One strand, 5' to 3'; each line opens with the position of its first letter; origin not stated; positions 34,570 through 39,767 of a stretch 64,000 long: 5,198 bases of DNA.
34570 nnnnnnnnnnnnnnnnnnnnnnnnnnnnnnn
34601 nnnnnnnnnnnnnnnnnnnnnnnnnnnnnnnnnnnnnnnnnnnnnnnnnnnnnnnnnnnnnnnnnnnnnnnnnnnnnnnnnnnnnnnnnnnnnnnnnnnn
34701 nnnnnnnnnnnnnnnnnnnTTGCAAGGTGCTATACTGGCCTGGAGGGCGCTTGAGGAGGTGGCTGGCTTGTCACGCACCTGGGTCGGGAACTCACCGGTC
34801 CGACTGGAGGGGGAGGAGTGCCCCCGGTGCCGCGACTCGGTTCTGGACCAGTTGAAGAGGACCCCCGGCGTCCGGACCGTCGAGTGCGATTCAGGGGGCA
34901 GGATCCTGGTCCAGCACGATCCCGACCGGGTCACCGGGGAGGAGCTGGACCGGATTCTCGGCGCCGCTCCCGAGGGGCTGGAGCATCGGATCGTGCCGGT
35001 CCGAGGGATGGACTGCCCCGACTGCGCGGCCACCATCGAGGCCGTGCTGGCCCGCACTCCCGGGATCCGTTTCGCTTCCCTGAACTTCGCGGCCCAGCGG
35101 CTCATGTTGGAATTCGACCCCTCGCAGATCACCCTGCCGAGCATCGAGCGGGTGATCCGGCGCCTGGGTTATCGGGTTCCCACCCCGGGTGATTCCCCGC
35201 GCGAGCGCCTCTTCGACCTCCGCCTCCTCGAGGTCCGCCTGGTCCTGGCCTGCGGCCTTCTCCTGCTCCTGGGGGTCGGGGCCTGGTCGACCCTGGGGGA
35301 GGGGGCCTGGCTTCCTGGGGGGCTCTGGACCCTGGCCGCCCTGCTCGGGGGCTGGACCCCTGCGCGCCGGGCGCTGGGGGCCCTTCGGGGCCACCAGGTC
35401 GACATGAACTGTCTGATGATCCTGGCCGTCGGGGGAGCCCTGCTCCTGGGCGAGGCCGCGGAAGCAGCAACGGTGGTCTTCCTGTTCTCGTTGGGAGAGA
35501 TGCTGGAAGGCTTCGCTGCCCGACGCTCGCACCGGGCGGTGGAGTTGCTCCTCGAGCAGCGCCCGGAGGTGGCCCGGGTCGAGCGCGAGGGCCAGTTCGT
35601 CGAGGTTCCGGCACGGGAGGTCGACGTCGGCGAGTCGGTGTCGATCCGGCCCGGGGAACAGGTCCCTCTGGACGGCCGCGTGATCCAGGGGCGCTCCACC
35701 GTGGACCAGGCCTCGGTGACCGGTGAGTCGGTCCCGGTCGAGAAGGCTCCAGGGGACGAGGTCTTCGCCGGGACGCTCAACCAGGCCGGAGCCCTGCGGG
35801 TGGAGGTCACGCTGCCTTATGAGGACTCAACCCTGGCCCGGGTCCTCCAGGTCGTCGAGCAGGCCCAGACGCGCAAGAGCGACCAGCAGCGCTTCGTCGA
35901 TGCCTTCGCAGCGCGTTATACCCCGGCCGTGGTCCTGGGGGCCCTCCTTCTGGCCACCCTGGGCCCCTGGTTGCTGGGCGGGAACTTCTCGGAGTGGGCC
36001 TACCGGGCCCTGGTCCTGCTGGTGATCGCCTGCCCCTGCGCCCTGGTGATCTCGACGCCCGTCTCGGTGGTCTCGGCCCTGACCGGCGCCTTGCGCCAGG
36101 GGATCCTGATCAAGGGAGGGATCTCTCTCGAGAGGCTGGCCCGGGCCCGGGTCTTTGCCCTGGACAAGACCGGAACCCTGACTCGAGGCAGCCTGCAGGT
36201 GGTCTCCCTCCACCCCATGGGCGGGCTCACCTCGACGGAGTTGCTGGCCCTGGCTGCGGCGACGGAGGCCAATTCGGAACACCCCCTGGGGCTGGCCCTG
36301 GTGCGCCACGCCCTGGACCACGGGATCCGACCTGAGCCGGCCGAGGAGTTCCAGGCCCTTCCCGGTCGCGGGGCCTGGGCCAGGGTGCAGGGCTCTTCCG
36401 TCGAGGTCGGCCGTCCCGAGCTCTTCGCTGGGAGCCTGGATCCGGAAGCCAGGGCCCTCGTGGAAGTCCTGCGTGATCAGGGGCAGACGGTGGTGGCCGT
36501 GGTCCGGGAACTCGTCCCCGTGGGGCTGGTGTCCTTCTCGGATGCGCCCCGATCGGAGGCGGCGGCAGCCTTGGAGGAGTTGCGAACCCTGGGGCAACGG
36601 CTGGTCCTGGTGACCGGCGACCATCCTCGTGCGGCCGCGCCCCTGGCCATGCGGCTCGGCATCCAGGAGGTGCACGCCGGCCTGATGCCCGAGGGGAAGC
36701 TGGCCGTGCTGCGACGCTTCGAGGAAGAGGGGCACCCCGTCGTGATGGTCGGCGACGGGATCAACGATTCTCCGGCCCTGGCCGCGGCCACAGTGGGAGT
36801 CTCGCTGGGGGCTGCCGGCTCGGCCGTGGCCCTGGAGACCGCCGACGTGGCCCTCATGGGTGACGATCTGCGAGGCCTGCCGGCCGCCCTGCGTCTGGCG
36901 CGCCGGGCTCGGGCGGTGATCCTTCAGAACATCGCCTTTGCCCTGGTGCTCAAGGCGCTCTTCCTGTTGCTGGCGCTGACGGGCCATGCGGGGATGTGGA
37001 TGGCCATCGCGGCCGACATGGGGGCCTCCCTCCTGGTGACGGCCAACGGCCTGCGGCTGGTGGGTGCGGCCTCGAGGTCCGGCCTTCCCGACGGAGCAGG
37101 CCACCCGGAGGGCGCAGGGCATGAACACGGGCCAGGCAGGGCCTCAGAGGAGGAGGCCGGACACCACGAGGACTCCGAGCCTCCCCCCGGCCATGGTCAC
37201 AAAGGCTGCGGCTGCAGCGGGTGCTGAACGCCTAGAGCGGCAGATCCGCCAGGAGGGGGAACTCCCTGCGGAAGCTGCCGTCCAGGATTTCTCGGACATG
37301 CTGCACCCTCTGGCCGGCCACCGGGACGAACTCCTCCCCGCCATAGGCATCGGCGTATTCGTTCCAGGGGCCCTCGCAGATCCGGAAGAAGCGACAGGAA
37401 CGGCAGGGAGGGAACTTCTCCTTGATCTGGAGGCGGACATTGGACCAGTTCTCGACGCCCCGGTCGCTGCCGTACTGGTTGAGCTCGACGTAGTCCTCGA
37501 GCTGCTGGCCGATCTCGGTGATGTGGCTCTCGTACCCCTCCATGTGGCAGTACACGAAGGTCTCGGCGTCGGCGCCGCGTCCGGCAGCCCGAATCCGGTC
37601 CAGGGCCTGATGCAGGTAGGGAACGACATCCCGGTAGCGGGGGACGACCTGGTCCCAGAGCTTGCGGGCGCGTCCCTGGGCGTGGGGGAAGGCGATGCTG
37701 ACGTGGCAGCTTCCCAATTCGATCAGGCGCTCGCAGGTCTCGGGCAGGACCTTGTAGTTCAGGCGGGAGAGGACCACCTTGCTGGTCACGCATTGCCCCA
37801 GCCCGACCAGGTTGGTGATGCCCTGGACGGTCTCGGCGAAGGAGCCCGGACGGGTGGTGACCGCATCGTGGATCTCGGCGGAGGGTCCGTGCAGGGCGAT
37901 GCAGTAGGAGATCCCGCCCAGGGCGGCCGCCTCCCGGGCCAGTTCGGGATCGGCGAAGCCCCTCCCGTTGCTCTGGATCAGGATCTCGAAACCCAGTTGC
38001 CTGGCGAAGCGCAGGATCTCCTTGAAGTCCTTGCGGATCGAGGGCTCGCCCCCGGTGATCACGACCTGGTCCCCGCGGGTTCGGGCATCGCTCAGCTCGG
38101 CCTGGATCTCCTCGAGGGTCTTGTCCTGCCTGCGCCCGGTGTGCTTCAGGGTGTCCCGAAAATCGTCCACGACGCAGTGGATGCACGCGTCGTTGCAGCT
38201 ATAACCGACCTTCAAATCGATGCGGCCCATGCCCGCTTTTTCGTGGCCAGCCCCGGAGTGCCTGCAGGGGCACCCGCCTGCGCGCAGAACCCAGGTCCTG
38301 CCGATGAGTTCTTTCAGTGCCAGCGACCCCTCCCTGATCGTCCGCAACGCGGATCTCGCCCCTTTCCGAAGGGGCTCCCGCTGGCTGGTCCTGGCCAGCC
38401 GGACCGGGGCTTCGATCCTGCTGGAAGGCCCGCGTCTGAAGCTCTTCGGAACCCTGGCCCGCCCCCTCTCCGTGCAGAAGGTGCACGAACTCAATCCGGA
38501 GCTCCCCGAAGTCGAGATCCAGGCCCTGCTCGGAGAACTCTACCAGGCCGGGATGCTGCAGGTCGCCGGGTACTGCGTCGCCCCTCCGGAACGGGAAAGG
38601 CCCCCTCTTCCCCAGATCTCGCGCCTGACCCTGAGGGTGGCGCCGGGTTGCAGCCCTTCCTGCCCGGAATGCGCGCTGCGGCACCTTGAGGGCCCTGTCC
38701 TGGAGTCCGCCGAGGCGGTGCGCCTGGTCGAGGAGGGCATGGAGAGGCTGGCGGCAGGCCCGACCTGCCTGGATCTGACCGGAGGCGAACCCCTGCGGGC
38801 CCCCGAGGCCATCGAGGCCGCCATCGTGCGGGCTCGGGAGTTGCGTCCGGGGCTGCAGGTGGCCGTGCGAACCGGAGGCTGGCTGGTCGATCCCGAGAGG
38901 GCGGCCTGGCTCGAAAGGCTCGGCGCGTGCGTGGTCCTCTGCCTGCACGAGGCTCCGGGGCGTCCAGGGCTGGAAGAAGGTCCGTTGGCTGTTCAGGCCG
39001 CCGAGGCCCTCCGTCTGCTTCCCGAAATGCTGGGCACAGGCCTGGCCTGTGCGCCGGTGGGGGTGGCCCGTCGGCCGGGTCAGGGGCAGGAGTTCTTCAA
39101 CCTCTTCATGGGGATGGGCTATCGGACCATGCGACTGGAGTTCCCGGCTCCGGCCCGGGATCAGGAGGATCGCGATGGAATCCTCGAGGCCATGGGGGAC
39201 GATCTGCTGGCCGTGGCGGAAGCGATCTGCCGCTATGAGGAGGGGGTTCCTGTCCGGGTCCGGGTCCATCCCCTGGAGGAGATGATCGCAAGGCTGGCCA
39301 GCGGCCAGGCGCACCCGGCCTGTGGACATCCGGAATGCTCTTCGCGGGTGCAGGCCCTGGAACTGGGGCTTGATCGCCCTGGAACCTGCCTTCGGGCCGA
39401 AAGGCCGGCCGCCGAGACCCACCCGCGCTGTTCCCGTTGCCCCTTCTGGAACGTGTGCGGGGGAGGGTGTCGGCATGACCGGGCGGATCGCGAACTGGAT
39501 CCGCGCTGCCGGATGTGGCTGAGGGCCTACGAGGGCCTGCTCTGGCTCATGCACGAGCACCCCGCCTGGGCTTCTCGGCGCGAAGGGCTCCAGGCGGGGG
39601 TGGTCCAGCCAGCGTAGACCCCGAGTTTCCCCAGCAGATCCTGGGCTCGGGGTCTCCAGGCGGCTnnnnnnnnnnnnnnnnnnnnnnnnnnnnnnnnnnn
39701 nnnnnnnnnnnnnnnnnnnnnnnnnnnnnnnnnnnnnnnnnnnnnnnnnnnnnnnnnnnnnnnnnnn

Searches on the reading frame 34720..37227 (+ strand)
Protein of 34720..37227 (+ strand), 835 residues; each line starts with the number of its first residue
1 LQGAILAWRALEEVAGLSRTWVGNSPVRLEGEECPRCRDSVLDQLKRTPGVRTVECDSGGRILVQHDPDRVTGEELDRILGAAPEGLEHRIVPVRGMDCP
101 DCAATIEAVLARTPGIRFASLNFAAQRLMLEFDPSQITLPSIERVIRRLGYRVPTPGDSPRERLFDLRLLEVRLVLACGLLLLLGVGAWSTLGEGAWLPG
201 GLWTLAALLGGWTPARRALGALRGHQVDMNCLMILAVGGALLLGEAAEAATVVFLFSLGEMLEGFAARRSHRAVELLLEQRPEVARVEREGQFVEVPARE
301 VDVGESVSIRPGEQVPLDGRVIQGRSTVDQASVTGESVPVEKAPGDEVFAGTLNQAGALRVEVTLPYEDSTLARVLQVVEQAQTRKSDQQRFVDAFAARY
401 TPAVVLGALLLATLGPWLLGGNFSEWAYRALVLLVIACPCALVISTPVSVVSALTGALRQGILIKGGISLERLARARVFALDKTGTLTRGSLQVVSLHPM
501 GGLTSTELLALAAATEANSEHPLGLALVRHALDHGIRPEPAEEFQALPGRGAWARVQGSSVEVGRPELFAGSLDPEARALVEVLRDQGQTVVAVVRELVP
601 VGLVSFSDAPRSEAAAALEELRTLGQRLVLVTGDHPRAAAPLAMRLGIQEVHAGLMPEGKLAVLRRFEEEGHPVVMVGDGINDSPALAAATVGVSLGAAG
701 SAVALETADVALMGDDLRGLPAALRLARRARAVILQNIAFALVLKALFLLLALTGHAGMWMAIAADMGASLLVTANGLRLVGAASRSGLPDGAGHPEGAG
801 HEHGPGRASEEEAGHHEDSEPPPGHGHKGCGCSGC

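Call 38: search_protein_families(library=pfam, proteins=[window:34720-37227:+], max_evalue=0.01)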
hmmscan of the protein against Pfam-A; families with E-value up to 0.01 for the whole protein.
window:34720-37227:+ (835 aa): 5 families
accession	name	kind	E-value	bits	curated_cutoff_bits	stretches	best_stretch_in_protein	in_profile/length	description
PF00122.25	E1-E2_ATPase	-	1.1e-52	178.6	28.1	1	281-459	3-180/181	E1-E2 ATPase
PF00702.32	Hydrolase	-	2.4e-32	113.3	26.4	1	477-690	2-190/191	haloacid dehalogenase-like hydrolase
PF00403.32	HMA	-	1.5e-18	67.4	24.8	2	92-151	2-61/62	Heavy-metal-associated domain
PF12710.13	HAD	-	2.1e-05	25.4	27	1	552-687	30-188/189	haloacid dehalogenase-like hydrolase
PF24042.1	DUF7351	-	0.0039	17.4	31.2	1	32-113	2-83/177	Domain of unknown function (DUF7351)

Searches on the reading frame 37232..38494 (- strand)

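Call 38: search_protein_families(library=pfam, proteins=[window:37232-38494:-], max_evalue=0.01)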
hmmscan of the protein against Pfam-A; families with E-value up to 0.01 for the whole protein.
window:37232-38494:- (420 aa): 1 family
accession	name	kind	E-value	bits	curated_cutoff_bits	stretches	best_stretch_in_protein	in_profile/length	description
PF04055.27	Radical_SAM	-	2.8e-19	70.3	29.5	1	96-249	3-158/166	Radical SAM superfamily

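Call 60: search_protein_families(library=ncbifam, proteins=[window:37232-38494:-], max_evalue=0.001)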
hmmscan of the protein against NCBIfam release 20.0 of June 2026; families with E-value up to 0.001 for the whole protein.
window:37232-38494:- (420 aa): 42 families (the best 25 are shown)
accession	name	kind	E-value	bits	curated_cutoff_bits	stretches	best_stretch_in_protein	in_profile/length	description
NF038332.1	rSAM_rare_HxsC4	exception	1.3e-32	113.3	500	1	90-392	14-335/335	radical SAM protein HxsC4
TIGR03977.1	rSAM_pair_HxsC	equivalog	4e-26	91.6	267.9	1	98-306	33-241/292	His-Xaa-Ser system radical SAM maturase HxsC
TIGR04545.1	rSAM_ahbD_hemeb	equivalog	9.2e-21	74.6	500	1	95-296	5-203/339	heme b synthase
TIGR04053.2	TIGR04053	equivalog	2.2e-20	73.2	395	1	99-327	17-243/366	TIGR04053 family radical SAM/SPASM domain-containing protein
TIGR03962.1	mycofact_rSAM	equivalog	1.1e-16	60.9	265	1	95-286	17-201/339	mycofactocin radical SAM maturase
TIGR04251.1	SCM_rSAM_ScmF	equivalog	1.6e-16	60.7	400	1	98-264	12-176/353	SynChlorMet cassette radical SAM/SPASM protein ScmF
TIGR04054.1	rSAM_NirJ1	equivalog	5.8e-16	58.1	650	1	94-254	40-194/387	putative heme d1 biosynthesis radical SAM protein NirJ1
TIGR04546.1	rSAM_ahbC_deAc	equivalog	7.2e-16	58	650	1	98-268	47-211/390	12,18-didecarboxysiroheme deacetylase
NF050035.1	rSAM_WgK_link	exception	1e-15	57.6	650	1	92-277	11-191/367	radical SAM/SPASM peptide maturase WgkB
TIGR02668.1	moaA_archaeal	equivalog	1.5e-13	50.4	325.25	1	94-267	14-183/303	GTP 3',8-cyclase MoaA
TIGR04055.1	rSAM_NirJ2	equivalog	2.8e-13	50.1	500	1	98-284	8-188/326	putative heme d1 biosynthesis radical SAM protein NirJ2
TIGR03913.1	rad_SAM_trio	equivalog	4.5e-13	48.4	591.75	1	96-284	25-206/477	GDL motif peptide-associated radical SAM/SPASM maturase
TIGR04133.1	rSAM_w_lipo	hypoth_equivalog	3.3e-12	46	425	1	98-277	32-209/350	TIGR04133 family radical SAM/SPASM protein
TIGR04051.1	rSAM_NirJ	equivalog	7.2e-12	44.9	515.45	1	99-261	11-167/354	heme d1 biosynthesis radical SAM protein NirJ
TIGR04340.1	rSAM_ACGX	hypoth_equivalog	2.2e-11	43.6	400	1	96-262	9-174/341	radical SAM/SPASM domain protein, ACGX system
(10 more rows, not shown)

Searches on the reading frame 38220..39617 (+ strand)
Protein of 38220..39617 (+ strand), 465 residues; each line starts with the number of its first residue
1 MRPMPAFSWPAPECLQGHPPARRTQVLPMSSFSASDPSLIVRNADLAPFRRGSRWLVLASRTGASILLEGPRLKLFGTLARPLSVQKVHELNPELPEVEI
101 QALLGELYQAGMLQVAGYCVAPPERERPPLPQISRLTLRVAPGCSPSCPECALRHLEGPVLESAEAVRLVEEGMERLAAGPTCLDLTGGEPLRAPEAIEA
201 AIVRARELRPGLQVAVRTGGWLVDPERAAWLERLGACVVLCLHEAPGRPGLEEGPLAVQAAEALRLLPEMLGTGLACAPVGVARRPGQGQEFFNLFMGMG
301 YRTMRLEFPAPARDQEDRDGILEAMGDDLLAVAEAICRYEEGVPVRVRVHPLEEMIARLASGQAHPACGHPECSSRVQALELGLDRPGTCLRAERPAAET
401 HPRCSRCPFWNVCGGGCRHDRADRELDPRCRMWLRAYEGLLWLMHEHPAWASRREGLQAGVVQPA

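Call 38: search_protein_families(library=pfam, proteins=[window:38220-39617:+], max_evalue=0.01)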
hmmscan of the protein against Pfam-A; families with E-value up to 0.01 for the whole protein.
window:38220-39617:+ (465 aa): 2 families
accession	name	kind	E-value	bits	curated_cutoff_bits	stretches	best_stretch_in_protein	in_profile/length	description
PF04055.27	Radical_SAM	-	3.5e-05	24.5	29.5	1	140-237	3-102/166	Radical SAM superfamily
PF13353.11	Fer4_12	-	0.0062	17.3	22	1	135-237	7-109/137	4Fe-4S single cluster domain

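Call 60: search_protein_families(library=ncbifam, proteins=[window:38220-39617:+], max_evalue=0.001)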
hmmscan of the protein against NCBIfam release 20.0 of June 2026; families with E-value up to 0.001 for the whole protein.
window:38220-39617:+ (465 aa): 2 families
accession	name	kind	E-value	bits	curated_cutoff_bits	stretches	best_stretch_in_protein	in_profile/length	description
NF045574.1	sacti_mat_StsB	exception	1.6e-06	27.3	625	0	42-198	11-159/466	StsB family radical SAM/SPASM domain sactipeptide maturase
TIGR04085.1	rSAM_more_4Fe4S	domain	0.00024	21.5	27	1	399-424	56-81/93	SPASM domain-containing protein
